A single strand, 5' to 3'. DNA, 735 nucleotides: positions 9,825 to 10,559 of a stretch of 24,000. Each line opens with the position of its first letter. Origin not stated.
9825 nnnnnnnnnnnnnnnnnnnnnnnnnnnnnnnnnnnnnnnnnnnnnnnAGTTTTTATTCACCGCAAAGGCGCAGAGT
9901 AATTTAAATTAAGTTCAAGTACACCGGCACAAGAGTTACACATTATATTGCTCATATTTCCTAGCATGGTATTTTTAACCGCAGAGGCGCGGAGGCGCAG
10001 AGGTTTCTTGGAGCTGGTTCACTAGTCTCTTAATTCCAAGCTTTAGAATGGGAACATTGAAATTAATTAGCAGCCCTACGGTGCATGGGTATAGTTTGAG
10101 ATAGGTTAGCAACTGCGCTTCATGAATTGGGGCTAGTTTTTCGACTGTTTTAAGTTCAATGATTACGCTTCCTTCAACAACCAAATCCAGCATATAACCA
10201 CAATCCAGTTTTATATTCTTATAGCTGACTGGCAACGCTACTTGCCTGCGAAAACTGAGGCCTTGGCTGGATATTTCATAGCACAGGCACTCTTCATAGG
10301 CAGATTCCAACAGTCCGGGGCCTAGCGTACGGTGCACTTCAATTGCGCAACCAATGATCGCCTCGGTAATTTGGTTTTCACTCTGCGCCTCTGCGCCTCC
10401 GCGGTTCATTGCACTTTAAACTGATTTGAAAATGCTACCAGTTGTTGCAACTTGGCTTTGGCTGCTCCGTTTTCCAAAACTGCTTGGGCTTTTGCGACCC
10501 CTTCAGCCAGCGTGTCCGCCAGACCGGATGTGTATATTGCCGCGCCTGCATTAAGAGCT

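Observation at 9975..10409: GxxExxY nuclease-fold gene forms a discrete 434-bp unit bounded by 28-nt inverted repeats and is translationally hooked to trpD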

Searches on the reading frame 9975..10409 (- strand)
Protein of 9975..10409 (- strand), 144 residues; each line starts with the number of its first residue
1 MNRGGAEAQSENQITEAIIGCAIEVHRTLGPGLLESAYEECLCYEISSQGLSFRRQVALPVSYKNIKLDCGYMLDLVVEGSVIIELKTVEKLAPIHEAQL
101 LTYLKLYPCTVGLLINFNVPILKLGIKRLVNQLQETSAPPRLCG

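Call 3: search_protein_families(library=pfam, proteins=[window:9975-10409:-], max_evalue=0.01)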
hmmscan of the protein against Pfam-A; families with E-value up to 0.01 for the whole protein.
window:9975-10409:- (144 aa): 1 family
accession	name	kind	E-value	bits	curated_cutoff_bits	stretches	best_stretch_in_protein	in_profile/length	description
PF13366.12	PDDEXK_3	-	5.3e-45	153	22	1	12-128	1-116/117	PD-(D/E)XK nuclease superfamily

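Call 4: search_protein_families(library=ncbifam, proteins=[window:9975-10409:-], max_evalue=0.01)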
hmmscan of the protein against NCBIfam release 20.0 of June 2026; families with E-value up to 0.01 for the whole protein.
window:9975-10409:- (144 aa): 1 family
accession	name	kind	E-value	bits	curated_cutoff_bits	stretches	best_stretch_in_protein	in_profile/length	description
TIGR04256.1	GxxExxY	subfamily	5.7e-47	158.9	35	1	13-130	1-116/116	GxxExxY protein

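Call 19: find_homologous_proteins(query=window:9975-10409:-, max_evalue=0.00001)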
Query window:9975-10409:- (144 aa): 8000 proteins with E <= 0.00001 among 8000 candidates; the best 120 are listed.
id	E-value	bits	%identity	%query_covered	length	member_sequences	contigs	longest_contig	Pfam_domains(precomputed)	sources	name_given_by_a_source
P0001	1.9e-88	312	100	100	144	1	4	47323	PF13366.13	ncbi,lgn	-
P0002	9.0e-84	297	95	100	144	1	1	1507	PF13366.13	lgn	-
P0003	2.8e-83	295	94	100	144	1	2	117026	PF13366.13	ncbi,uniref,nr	ncbi:GxxExxY protein [Sulfurirhabdus autotrophica]|uniref:GxxExxY protein n=1 Tax=Sulfurirhabdus aut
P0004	2.9e-74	266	81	100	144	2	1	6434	PF13366.13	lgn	-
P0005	7.9e-72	258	80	100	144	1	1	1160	PF13366.13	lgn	-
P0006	4.7e-69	249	81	100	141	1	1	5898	PF13366.13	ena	-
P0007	9.1e-68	245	76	100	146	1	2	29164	PF13366.13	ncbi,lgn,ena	-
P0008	1.2e-67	244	76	100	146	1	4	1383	PF13366.13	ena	-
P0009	2.3e-67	243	76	100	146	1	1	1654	PF13366.13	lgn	-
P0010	9.4e-67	242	78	100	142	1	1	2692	PF13366.13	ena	-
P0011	1.5e-66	241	75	100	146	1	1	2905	PF13366.13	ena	-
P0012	1.5e-66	241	75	100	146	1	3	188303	PF13366.13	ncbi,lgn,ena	-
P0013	2.1e-66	240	76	100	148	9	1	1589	PF13366.13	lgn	-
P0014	2.7e-66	240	75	100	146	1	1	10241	PF13366.13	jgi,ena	-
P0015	2.9e-66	240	75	100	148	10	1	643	PF13366.13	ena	-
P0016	3.2e-66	240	78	99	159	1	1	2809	PF13366.13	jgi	jgi:GxxExxY protein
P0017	3.7e-66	240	76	100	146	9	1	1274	PF13366.13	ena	-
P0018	5.4e-66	239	76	100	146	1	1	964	PF13366.13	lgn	-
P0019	5.4e-66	239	74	100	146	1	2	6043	PF13366.13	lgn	-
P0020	6.4e-66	239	75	100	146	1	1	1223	PF13366.13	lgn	-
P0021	8.3e-66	238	74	100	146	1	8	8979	PF13366.13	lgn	-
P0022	8.3e-66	238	75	100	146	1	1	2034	PF13366.13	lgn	-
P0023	1.0e-65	238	76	100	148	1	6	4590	PF13366.13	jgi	jgi:GxxExxY protein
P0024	1.1e-65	238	74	100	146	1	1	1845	PF13366.13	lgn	-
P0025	1.4e-65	238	77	98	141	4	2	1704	PF13366.13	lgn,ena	-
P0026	1.6e-65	238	74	100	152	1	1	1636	PF13366.13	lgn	-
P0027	1.8e-65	237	74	100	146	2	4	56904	PF13366.13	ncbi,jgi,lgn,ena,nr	ncbi:MAG TPA: GxxExxY protein [Sulfuricella sp.]|nr:GxxExxY protein [Sulfuricella sp.]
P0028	2.0e-65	237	74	100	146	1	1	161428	PF13366.13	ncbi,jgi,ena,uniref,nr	ncbi:GxxExxY protein [Sulfuricella sp.]|uniref:GxxExxY protein n=1 Tax=Sulfuricella sp. TaxID=209937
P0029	2.1e-65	237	74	100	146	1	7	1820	PF13366.13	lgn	-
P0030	2.6e-65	237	76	100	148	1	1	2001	PF13366.13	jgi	-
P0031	3.0e-65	237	74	100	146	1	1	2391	PF13366.13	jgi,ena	-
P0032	6.7e-65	236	74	100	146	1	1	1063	PF13366.13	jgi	jgi:GxxExxY protein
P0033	6.9e-65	235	76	100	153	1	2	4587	PF13366.13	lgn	-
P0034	1.2e-64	235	75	100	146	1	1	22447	PF13366.13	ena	-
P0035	1.2e-64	235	74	100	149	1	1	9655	PF13366.13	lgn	-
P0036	1.4e-64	234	74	100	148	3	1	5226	PF13366.13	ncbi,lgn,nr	ncbi:MAG: GxxExxY protein [Deltaproteobacteria bacterium RBG_16_42_7]|nr:MAG: GxxExxY protein [Delta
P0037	1.8e-64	234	74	100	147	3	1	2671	PF13366.13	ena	-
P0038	3.2e-64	233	73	100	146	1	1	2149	PF13366.13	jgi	-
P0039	3.7e-64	233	74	100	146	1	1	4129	PF13366.13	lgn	-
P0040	4.3e-64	233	76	100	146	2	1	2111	PF13366.13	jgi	jgi:GxxExxY protein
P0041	9.4e-64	232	73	100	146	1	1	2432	PF13366.13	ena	-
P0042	1.3e-63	231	72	100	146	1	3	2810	PF13366.13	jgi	jgi:GxxExxY protein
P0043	2.3e-63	231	74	100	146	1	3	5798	PF13366.13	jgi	jgi:GxxExxY protein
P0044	2.3e-63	231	76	97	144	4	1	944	PF13366.13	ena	-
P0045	2.4e-63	230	73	100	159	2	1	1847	PF13366.13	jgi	-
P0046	2.5e-63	230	72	100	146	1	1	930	PF13366.13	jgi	jgi:GxxExxY protein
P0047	2.5e-63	230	72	100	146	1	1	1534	PF13366.13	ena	-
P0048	3.1e-63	230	74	100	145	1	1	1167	PF13366.13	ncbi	-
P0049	3.3e-63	230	75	97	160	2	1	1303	PF13366.13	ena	-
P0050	3.3e-63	230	73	100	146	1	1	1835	PF13366.13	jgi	jgi:GxxExxY protein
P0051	3.6e-63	230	76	100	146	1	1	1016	PF13366.13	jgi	jgi:GxxExxY protein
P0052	4.2e-63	230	75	100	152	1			PF13366.13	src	-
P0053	5.1e-63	229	72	100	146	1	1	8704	PF13366.13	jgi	jgi:GxxExxY protein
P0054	6.3e-63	229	73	100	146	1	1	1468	PF13366.13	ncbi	-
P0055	6.4e-63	229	71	100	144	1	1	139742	PF13366.13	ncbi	-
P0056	6.7e-63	229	73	100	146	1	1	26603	PF13366.13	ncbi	-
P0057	6.8e-63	229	74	99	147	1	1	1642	PF13366.13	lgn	-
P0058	9.7e-63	229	71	100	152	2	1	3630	PF13366.13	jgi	-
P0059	1.1e-62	228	73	100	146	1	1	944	PF13366.13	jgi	jgi:GxxExxY protein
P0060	1.7e-62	228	71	100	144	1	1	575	PF13366.13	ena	-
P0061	2.0e-62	228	70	100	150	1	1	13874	PF13366.13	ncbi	-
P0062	2.0e-62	227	75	97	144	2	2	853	PF13366.13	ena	-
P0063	2.4e-62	227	71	100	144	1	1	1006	PF13366.13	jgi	jgi:GxxExxY protein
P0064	2.6e-62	227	73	99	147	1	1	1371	PF13366.13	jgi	jgi:GxxExxY protein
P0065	4.4e-62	226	72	100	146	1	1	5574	PF13366.13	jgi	jgi:GxxExxY protein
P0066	5.0e-62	226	72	100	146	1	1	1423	PF13366.13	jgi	jgi:GxxExxY protein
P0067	5.7e-62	226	71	100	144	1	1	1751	PF13366.13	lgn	-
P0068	6.2e-62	226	73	100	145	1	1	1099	PF13366.13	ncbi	-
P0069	1.1e-61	225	72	100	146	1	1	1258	PF13366.13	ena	-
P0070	1.1e-61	225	71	100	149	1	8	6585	PF13366.13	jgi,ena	-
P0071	1.2e-61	225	74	94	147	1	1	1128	PF13366.13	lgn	-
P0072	1.4e-61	225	69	100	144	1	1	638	PF13366.13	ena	-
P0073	1.6e-61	225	74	100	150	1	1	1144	PF13366.13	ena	-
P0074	1.7e-61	224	72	100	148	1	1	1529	PF13366.13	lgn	-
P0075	1.9e-61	224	69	100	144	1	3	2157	PF13366.13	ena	-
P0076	2.2e-61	224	70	100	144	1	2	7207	PF13366.13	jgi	jgi:GxxExxY protein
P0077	3.2e-61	224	69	100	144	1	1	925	PF13366.13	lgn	-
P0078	4.5e-61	223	70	100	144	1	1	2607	PF13366.13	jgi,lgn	jgi:GxxExxY protein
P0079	5.0e-61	223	74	100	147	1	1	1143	PF13366.13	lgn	-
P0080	5.5e-61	223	73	98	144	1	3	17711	PF13366.13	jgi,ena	-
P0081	5.6e-61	223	73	100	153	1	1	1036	PF13366.13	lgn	-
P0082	6.2e-61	223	71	100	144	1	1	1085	PF13366.13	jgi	jgi:GxxExxY protein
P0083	7.1e-61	222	69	100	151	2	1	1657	PF13366.13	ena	-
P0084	8.8e-61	222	73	99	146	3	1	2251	PF13366.13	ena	-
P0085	8.9e-61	222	74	100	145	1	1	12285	PF13366.13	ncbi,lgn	-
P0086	9.0e-61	222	72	100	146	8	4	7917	PF13366.13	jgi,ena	jgi:GxxExxY protein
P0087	1.1e-60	222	69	100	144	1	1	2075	PF13366.13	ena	-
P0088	1.6e-60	221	69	100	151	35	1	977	PF13366.13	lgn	-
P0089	1.7e-60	221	72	100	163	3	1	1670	PF13366.13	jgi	jgi:GxxExxY protein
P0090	1.8e-60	221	72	99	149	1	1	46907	PF13366.13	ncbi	-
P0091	1.9e-60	221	72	100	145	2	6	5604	PF13366.13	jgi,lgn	jgi:GxxExxY protein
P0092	2.0e-60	221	72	100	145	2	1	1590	PF13366.13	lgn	-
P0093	2.7e-60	221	71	100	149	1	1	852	PF13366.13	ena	-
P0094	3.0e-60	220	72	100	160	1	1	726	PF13366.13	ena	-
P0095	3.5e-60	220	71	100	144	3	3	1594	PF13366.13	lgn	-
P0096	3.9e-60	220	69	100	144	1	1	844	PF13366.13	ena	-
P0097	7.4e-60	219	72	100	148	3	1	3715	PF13366.13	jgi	-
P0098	8.2e-60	219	72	99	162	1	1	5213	PF13366.13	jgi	jgi:GxxExxY protein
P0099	8.3e-60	219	71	100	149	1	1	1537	PF13366.13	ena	-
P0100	9.6e-60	219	71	100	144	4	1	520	PF13366.13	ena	-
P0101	9.9e-60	219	72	100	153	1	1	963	PF13366.13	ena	-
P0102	1.0e-59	219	69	100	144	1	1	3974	PF13366.13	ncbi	-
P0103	1.0e-59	219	69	100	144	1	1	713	PF13366.13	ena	-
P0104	1.3e-59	218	73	99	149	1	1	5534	PF13366.13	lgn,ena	-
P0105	1.3e-59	218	69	100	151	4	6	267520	PF13366.13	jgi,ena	jgi:GxxExxY protein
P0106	1.6e-59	218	72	100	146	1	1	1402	PF13366.13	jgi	jgi:GxxExxY protein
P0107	1.6e-59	218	73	100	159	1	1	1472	PF13366.13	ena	-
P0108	2.0e-59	218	76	88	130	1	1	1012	PF13366.13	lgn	-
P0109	2.8e-59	217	72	99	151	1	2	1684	PF13366.13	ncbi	ncbi:MAG: GxxExxY protein [Limisphaerales bacterium]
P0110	3.0e-59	217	70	100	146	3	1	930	PF13366.13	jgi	jgi:GxxExxY protein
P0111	3.6e-59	217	69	100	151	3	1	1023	PF13366.13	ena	-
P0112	3.6e-59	217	69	100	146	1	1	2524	PF13366.13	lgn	-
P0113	4.1e-59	217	74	92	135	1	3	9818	PF13366.13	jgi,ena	-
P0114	4.5e-59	217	70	100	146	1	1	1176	PF13366.13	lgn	-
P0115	4.7e-59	217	71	100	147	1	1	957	PF13366.13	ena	-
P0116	4.8e-59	217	69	100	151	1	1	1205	PF13366.13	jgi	jgi:GxxExxY protein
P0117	4.9e-59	217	69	100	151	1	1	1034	PF13366.13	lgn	-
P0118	5.0e-59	216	69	98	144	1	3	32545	PF13366.13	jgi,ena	-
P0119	6.1e-59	216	69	100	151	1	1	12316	PF13366.13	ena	-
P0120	7.3e-59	216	72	100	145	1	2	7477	PF13366.13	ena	-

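Call 20: find_encoding_contigs(protein=P0003, flank=6000, max_places=4)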
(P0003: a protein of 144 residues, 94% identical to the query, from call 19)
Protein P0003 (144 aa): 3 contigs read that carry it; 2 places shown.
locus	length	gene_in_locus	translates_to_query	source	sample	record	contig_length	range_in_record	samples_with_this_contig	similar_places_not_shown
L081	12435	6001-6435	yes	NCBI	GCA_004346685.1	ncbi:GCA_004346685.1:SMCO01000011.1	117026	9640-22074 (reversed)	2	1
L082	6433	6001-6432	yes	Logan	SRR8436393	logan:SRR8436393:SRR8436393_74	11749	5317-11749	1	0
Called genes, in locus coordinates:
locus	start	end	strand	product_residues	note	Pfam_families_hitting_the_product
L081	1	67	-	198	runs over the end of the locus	PF01209:Ubie_methyltran, PF13847:Methyltransf_31, PF08241:Methyltransf_11, PF08242:Methyltransf_12, PF13649:Methyltransf_25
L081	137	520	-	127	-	PF04379:DUF525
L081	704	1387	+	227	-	PF00834:Ribul_P_3_epim, PF01729:QRPTase_C (faint)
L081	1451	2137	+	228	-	PF00702:Hydrolase, PF12710:HAD, PF13419:HAD_2, PF13242:Hydrolase_like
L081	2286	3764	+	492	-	PF04715:, PF00425:Chorismate_bind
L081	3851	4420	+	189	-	PF00117:GATase, PF07722:Peptidase_C26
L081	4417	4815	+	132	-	PF04480:DUF559, PF18741:MTES_1575 (weak)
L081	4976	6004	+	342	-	PF02885:Glycos_trans_3N, PF00591:Glycos_transf_3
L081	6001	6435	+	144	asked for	PF13366:PDDEXK_3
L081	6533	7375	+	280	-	PF00218:IGPS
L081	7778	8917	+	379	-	PF13609:Porin_4, PF00267:Porin_1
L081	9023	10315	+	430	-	PF00037:Fer4 (faint), PF12838:Fer4_7, PF13183:Fer4_8, PF13237:Fer4_10 (faint), PF13534:Fer4_17, PF02754:CCG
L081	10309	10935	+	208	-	PF03232:COQ7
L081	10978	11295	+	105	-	PF10084:DUF2322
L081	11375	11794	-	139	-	PF02566:OsmC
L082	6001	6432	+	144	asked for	PF13366:PDDEXK_3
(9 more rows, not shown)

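Call 21: find_encoding_contigs(protein=P0001, flank=3000, max_places=6)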
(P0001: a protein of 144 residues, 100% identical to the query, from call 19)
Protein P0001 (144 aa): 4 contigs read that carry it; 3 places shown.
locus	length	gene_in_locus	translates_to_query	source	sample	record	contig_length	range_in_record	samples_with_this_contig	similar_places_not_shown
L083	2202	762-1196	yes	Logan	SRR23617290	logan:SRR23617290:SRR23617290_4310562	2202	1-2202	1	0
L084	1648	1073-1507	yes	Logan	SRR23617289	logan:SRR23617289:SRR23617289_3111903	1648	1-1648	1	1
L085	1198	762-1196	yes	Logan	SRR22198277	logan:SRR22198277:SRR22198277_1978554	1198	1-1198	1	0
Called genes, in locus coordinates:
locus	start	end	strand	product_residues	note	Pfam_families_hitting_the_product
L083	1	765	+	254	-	?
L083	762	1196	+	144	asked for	PF13366:PDDEXK_3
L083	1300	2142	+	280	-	PF00218:IGPS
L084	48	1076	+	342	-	PF02885:Glycos_trans_3N, PF00591:Glycos_transf_3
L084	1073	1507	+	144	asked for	PF13366:PDDEXK_3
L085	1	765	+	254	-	?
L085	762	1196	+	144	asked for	PF13366:PDDEXK_3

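Call 26: find_related_loci(query=window:9975-10409:-, collection=metagenome_contigs, flank=3000)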
Query window:9975-10409:- (144 aa) in metagenome_contigs; peptide patterns used: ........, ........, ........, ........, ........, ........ (x = any residue, [..] = any of these).
600 stretches matched a pattern (row limit reached: there are more); 498 encode a relative of the query (tblastn E <= 1e-3); the best 80 are kept; 80 distinct loci.
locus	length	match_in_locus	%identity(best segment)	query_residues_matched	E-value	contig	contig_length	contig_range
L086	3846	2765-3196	82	1-144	8e-81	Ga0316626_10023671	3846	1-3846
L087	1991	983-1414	74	1-144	2e-73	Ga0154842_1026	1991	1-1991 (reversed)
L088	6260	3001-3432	74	1-144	3e-69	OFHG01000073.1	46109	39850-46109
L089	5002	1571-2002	74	1-144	3e-69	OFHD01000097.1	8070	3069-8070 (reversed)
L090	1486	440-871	74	1-144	1e-72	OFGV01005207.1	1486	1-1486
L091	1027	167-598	76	1-144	1e-71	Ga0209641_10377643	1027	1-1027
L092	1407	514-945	70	1-144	1e-68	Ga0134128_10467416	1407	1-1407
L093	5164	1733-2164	69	1-144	2e-64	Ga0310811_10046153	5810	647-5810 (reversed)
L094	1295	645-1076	68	1-144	4e-67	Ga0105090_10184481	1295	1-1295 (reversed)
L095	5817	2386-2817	69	1-144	1e-63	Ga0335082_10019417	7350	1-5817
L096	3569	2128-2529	73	11-144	1e-63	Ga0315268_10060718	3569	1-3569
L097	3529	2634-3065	69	1-144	6e-64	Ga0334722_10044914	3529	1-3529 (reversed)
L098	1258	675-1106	69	1-144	5e-67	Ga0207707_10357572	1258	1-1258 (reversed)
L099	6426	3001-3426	70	3-144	3e-63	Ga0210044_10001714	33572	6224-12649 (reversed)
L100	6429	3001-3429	69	1-144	8e-63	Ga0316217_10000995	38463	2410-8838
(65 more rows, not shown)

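Call 32: search_solved_structures(query=window:9975-10409:-, max_evalue=1, show_alignments=2)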
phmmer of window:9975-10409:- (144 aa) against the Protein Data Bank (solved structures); distinct sequences matched with E-value up to 1: 0.

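Call 33: search_protein_families(library=padloc, proteins=[window:9975-10409:-], max_evalue=0.01)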
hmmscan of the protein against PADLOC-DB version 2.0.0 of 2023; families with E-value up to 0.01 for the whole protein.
window:9975-10409:- (144 aa): 1 family
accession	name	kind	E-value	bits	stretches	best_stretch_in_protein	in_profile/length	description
PDLC01611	Cas4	-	0.0051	15.1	1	63-106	45-89/158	"CAS-I,CAS-II,CAS-III,CAS-IV,CAS-V,CAS-VI; acquisition_associated"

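Call 34: search_protein_families(library=phrogs, proteins=[window:9975-10409:-], max_evalue=0.001)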
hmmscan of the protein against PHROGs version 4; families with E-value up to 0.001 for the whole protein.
window:9975-10409:- (144 aa): 0 families

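Call 39: predict_structure(alignment_id=A3)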
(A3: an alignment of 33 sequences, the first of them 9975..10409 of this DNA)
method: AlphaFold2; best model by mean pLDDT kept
length: 144 residues; sequences in the alignment: 33
mean_pLDDT: 79.0   pTM: 0.73
mean pLDDT of the five models: 79.0, 65.4, 56.2, 54.7, 49.8
residues with pLDDT >= 90: 48; 70-90: 67; 50-70: 13; < 50: 16
segments of 3 or more residues with pLDDT < 50: 1-3, 134-144
pLDDT, mean of each block of 10 residues (from residue 1): 60 92 92 87 95 89 77 88 80 64 83 86 82 49 36
secondary structure, 60 per line:
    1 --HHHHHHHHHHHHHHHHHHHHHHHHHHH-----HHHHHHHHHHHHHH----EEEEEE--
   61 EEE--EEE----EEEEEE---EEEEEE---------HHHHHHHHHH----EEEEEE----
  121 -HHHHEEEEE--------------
elements in order: H3-29 H35-48 E53-58 E61-63 E66-68 E73-78 E82-87 H97-106 E111-116 H122-125 E126-130

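Call 44: fold_search(model_id=the predicted structure, library=pdb)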
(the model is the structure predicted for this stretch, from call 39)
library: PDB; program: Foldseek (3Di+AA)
matches with E <= 10: 177; with E <= 0.001: 0
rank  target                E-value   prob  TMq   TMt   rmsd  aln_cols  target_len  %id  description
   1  4ic1_B                1.8e-02  0.54  0.30  0.23  12.4       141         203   16  Crystal structure of SSO0001 (released 2013-01-16)
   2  3syy                  2.5e-02  0.77  0.41  0.32  17.2       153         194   13  Crystal Structure of an alkaline exonuclease (LHK-Exo) from Laribacter hongkongensis (released 2012-02-15)
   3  6m9k_B                3.2e-02  0.87  0.41  0.28  12.5       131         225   12  Crystal structure of lambda exonuclease in complex with the Red beta C-terminal domain (released 2019-01-02)
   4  4ic1_A                3.7e-02  0.85  0.38  0.29   5.5       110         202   18  Crystal structure of SSO0001 (released 2013-01-16)
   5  4ic1_G                5.5e-02  0.77  0.41  0.31  10.1       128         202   19  Crystal structure of SSO0001 (released 2013-01-16)
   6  4ic1_D                9.2e-02  0.25  0.29  0.22  12.6       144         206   15  Crystal structure of SSO0001 (released 2013-01-16)
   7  1avq_C                9.9e-02  0.66  0.41  0.28  13.0       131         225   13  TOROIDAL STRUCTURE OF LAMBDA EXONUCLEASE DETERMINED AT 2.4 ANGSTROMS (released 1998-03-18)
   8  1avq_A                1.4e-01  0.47  0.39  0.27  15.0       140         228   13  TOROIDAL STRUCTURE OF LAMBDA EXONUCLEASE DETERMINED AT 2.4 ANGSTROMS (released 1998-03-18)
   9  7et0_A                1.5e-01  0.54  0.43  0.13   7.3       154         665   12  Crystal structure of the complex formed by Wolbachia cytoplasmic incompatibility factors CinA and CinB from wPip (released 2021-11-10)
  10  3sm4_A                1.5e-01  0.44  0.38  0.27  15.5       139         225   12  Crystal Structure of the K131A Mutant of Lambda Exonuclease in Complex with a 5'-Phosphorylated 14-mer/12-mer Duplex a (released 2011-07-20)
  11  3sm4_B                1.9e-01  0.33  0.37  0.25  15.2       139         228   12  Crystal Structure of the K131A Mutant of Lambda Exonuclease in Complex with a 5'-Phosphorylated 14-mer/12-mer Duplex a (released 2011-07-20)
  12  7r50_C                2.2e-01  0.09  0.20  0.08  12.1       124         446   13  Crystal structure of GMP reductase from mycobacterium smegmatis in complex with GMP. (released 2022-04-27)
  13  3sm4_C                2.5e-01  0.30  0.37  0.26  15.1       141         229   13  Crystal Structure of the K131A Mutant of Lambda Exonuclease in Complex with a 5'-Phosphorylated 14-mer/12-mer Duplex a (released 2011-07-20)
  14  3slp_A                2.8e-01  0.33  0.39  0.27  15.2       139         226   14  Crystal Structure of Lambda Exonuclease in Complex with a 12 BP Symmetric DNA Duplex (released 2011-07-20)
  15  7esz_A                3.0e-01  0.38  0.43  0.12   6.5       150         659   12  Crystal structure of the complex formed by Wolbachia cytoplasmic incompatibility factors CinA and CinB with Mn2+ from  (released 2021-11-10)
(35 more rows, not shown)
